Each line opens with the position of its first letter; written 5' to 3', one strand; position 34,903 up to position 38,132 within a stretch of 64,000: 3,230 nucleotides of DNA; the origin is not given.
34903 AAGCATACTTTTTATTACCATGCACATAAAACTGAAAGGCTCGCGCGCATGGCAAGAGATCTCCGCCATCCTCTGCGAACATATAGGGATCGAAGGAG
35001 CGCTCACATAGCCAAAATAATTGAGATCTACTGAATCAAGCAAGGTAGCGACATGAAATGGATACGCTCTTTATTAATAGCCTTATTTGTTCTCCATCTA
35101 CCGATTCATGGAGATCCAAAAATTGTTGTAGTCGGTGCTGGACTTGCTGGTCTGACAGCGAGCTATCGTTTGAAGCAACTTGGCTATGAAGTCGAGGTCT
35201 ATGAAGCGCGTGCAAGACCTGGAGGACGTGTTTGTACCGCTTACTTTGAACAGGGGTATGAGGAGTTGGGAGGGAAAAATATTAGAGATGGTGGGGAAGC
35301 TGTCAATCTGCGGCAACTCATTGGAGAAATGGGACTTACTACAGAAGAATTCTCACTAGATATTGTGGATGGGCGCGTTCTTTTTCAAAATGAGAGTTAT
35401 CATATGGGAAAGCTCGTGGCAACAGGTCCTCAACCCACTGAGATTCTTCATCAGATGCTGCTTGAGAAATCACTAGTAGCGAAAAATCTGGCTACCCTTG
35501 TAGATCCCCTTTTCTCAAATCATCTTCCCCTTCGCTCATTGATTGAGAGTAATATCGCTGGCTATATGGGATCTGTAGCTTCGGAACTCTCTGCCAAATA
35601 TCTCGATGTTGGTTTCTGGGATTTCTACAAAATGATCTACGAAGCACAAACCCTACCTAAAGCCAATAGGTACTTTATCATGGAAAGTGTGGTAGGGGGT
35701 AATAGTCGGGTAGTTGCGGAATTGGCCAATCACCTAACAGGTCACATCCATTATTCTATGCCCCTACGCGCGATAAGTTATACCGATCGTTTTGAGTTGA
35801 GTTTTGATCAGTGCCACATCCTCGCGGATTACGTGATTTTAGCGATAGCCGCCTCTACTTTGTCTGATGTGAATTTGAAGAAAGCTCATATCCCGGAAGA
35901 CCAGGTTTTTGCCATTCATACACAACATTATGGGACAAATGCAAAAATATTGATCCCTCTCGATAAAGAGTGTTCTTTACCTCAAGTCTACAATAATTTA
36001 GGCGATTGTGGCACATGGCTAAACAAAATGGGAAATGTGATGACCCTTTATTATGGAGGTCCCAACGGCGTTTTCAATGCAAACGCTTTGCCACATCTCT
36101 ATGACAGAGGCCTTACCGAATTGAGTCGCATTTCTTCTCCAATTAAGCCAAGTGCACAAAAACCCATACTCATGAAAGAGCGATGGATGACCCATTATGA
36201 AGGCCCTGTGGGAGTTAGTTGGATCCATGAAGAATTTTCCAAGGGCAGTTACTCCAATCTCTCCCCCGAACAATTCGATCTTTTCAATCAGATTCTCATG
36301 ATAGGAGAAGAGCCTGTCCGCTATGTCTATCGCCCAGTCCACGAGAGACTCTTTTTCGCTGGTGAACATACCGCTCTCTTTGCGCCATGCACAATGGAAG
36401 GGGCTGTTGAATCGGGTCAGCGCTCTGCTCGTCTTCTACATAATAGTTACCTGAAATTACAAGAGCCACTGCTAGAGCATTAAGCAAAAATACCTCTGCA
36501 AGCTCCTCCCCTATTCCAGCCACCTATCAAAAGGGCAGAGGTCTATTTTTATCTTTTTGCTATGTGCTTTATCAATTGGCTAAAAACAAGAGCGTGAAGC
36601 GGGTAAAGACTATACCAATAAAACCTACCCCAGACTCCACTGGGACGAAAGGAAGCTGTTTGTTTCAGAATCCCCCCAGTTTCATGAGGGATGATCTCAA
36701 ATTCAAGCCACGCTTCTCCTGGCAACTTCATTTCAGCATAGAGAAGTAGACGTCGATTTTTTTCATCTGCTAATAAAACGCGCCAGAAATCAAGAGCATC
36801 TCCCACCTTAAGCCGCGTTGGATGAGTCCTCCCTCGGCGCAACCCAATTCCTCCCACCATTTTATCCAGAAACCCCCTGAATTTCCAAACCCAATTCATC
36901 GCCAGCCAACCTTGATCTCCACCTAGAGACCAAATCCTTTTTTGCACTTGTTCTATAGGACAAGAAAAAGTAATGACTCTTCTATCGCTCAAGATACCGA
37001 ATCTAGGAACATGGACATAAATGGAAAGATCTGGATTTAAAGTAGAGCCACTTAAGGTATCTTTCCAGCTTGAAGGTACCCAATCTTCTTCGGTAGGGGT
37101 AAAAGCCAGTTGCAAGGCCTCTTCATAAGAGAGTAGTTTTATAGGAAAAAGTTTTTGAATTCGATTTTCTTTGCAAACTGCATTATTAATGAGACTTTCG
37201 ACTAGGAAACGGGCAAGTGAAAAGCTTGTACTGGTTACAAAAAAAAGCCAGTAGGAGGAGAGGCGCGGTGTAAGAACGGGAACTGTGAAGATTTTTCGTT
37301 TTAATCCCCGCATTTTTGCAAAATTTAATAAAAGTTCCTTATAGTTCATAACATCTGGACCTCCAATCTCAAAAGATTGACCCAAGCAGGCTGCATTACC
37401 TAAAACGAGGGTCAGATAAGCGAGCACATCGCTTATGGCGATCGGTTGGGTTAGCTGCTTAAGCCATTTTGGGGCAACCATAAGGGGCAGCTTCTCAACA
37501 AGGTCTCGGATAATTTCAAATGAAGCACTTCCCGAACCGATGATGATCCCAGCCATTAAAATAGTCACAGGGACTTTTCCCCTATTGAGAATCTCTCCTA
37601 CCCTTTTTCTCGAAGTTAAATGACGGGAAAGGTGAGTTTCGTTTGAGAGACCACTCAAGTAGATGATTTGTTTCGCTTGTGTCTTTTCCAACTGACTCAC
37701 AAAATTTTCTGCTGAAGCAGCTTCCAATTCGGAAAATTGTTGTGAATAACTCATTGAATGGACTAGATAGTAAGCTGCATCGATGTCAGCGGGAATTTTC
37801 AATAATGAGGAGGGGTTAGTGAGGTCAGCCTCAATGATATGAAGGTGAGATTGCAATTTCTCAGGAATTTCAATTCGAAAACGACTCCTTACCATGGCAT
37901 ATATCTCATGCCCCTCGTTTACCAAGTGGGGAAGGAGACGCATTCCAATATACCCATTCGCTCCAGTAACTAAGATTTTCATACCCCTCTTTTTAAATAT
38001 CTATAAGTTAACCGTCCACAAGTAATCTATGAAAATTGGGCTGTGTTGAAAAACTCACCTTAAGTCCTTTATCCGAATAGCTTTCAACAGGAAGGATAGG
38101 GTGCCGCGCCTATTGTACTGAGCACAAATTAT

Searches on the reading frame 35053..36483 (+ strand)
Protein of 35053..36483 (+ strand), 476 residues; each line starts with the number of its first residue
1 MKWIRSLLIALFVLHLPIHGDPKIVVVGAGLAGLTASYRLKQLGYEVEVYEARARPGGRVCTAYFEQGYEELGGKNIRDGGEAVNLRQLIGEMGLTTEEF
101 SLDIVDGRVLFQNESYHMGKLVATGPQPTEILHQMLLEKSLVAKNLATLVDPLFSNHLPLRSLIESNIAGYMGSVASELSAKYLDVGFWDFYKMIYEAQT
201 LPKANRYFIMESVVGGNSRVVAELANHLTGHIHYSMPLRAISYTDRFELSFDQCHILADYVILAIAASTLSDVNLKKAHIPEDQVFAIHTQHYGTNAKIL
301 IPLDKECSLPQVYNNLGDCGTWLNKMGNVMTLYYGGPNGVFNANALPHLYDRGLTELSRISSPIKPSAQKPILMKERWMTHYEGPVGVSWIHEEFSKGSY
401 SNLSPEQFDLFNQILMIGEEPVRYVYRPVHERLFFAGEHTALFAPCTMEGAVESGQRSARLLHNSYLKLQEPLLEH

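Call 16: find_encoding_contigs(protein=window:35053-36483:+, flank=2000, max_places=4)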
Protein window:35053-36483:+ (476 aa): no gene with exactly this product is on record in the collection.

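Call 17: search_protein_families(library=ncbifam, proteins=[window:35053-36483:+])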
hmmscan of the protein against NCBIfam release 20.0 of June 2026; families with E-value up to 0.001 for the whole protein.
window:35053-36483:+ (476 aa): 45 families (the best 25 are shown)
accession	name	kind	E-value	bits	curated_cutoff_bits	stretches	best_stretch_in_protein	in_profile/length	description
TIGR03467.1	HpnE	equivalog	1.3e-17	64.2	283.05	2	24-67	1-43/430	hydroxysqualene dehydroxylase HpnE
NF008841.0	PRK11883.1-1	equivalog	2.5e-10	39.9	517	1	22-98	4-81/453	protoporphyrinogen oxidase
NF010590.0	PRK13984.1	equivalog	1.3e-09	36.8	946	1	21-59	288-326/611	putative oxidoreductase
NF005560.0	PRK07233.1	equivalog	1.7e-09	37.1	252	1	23-65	2-44/435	hypothetical protein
TIGR00562.1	proto_IX_ox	equivalog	3.5e-09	35.8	97.85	1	23-137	4-114/470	protoporphyrinogen oxidase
TIGR02734.1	crtI_fam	subfamily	9.2e-09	34.5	238.1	1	24-69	1-45/504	phytoene desaturase family protein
NF009410.0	PRK12771.1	subfamily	1.4e-08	33.7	516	1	23-59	140-176/566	NAD(P)-binding protein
NF009409.0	PRK12770.1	subfamily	6.5e-08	32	343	1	22-60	19-57/360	putative glutamate synthase subunit beta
NF045637.1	carotdesatCrtDProt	equivalog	1.3e-07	30.6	580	1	24-64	1-41/485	1-hydroxycarotenoid 3,4-desaturase CrtD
TIGR02732.1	zeta_caro_desat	equivalog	3.1e-07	29.7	622.15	1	23-65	1-43/474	9,9'-di-cis-zeta-carotene desaturase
NF005548.0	PRK07208.1-4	equivalog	4.5e-07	28.8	389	1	22-75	4-57/488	hypothetical protein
TIGR02733.1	desat_CrtD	equivalog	6.6e-07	28.4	549.7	1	23-65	3-43/492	C-3',4' desaturase CrtD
TIGR01316.1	gltA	equivalog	1.9e-06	27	471.75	1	22-60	134-172/449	NADPH-dependent glutamate synthase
NF045663.1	diclust_near_Sec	equivalog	2e-06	26.2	530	1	22-62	107-147/759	pyridine nucleotide-disulfide oxidoreductase/dicluster-binding protein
NF008845.0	PRK11883.1-5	equivalog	2.4e-06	26.1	560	1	23-125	6-112/468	protoporphyrinogen oxidase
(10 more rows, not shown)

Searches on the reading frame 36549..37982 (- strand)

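Call 17: search_protein_families(library=ncbifam, proteins=[window:36549-37982:-])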
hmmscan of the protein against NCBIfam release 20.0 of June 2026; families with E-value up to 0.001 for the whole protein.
window:36549-37982:- (477 aa): 14 families
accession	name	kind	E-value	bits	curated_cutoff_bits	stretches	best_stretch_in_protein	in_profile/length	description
TIGR03466.1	HpnA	hypoth_equivalog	1.4e-06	27.4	367.65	1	1-111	1-113/327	hopanoid-associated sugar epimerase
TIGR01746.1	Thioester-redct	subfamily_domain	8e-06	25.3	213.35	1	2-48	1-49/371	thioester reductase domain-containing protein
NF058621.1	DiazavRedAvaA7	equivalog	1.5e-05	24.8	400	1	1-60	1-56/304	3-diazoavenalumate denitrifying reductase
NF042422.1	oxyalk_red_OleD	equivalog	1.5e-05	24.6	580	1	1-118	1-116/329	2-alkyl-3-oxoalkanoate reductase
TIGR01777.1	yfcH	hypoth_equivalog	2.1e-05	24.2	207.35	1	3-39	1-37/292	TIGR01777 family oxidoreductase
NF004520.0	PRK05865.1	equivalog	2.7e-05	22.3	1509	1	1-151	1-132/854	sugar epimerase family protein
TIGR04180.1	EDH_00030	hypoth_equivalog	3e-05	23.2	475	1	3-77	1-81/297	NAD-dependent 4,6-dehydratase LegB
NF050030.1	thlkprotThyD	equivalog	7.1e-05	22.1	400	1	1-58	1-60/305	thylakoid membrane protein ThyD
NF006565.0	PRK09072.1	equivalog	9.2e-05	22.1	238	1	2-98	7-107/265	SDR family oxidoreductase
NF047420.2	EF_P_mod_YmfI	equivalog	0.00011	22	238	1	3-94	2-100/236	elongation factor P 5-aminopentanone reductase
NF006120.0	PRK08264.1-6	subfamily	0.00041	20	274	1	3-94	10-103/246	SDR family oxidoreductase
NF006073.0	PRK08219.1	equivalog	0.00055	19.7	218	1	3-98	6-99/227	SDR family oxidoreductase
TIGR01214.1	rmlD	equivalog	0.00069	18.8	224.05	0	2-51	1-50/285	dTDP-4-dehydrorhamnose reductase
NF042423.1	oxyalk_red_Shew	equivalog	0.00098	18.3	580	0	2-111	10-118/331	2-alkyl-3-oxoalkanoate reductase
